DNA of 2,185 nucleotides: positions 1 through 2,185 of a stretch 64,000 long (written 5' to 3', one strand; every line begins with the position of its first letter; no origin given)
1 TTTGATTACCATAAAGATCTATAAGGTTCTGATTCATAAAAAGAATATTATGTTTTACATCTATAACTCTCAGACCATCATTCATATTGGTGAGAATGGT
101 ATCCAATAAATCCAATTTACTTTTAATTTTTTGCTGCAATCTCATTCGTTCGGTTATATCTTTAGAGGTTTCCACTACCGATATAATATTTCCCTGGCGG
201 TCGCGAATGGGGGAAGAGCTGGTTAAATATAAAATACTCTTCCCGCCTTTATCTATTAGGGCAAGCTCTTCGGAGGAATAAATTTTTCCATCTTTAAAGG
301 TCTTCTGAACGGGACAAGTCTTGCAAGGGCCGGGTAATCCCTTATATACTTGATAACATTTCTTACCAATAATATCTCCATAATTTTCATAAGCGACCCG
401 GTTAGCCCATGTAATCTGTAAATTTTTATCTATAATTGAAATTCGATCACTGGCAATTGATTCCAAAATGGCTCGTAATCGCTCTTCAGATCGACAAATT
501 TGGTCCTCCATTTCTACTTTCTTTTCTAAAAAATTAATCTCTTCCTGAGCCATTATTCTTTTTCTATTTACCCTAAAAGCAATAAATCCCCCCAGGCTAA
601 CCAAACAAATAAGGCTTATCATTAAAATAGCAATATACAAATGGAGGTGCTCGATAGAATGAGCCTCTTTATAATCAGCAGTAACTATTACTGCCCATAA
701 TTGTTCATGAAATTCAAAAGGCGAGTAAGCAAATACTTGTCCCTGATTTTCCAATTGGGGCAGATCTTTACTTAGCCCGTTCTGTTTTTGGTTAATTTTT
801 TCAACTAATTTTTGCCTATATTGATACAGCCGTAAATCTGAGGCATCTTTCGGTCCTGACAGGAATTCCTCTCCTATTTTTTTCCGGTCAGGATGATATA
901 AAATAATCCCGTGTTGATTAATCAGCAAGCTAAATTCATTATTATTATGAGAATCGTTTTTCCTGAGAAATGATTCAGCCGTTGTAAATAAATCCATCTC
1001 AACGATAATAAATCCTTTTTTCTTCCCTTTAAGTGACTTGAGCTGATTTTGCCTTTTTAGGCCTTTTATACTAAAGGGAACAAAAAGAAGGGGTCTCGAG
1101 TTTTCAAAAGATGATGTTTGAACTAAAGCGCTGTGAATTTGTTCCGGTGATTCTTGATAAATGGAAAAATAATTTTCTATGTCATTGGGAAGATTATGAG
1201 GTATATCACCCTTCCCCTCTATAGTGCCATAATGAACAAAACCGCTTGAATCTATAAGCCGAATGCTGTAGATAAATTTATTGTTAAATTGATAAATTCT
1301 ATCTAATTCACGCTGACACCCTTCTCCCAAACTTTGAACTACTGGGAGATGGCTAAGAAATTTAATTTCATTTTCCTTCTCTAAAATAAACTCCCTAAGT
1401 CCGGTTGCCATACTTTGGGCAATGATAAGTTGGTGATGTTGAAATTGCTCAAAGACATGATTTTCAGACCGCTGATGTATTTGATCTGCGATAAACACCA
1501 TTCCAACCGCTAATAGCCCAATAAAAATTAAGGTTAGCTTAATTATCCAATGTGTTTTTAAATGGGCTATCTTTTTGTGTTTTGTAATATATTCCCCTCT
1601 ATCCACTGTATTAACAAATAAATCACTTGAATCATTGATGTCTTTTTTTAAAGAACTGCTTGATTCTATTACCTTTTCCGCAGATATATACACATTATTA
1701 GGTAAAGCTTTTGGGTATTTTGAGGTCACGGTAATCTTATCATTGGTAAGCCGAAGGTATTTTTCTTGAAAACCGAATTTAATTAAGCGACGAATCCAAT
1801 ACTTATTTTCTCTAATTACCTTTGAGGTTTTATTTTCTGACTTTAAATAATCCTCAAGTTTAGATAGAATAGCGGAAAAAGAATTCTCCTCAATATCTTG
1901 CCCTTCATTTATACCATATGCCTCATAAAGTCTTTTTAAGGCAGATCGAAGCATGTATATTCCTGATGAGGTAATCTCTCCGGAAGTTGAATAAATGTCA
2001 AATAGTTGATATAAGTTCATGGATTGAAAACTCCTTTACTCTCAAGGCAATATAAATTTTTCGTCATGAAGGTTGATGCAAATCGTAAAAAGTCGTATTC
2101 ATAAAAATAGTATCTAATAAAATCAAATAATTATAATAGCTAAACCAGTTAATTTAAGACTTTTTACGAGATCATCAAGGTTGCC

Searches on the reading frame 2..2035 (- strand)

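Call 56: search_protein_families(library=pfam, proteins=[window:2-2035:-], max_evalue=0.00001)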
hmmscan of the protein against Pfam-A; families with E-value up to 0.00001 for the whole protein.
window:2-2035:- (678 aa): 3 families
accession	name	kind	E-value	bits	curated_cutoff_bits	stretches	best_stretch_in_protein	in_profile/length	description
PF13426.13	PAS_9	-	1.1e-12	48.6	27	1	533-629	5-103/103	PAS domain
PF08448.16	PAS_4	-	6e-08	33.3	23.1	1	532-630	8-108/110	PAS fold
PF02743.24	dCache_1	-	1.3e-07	31.9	45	1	196-452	5-240/240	Cache domain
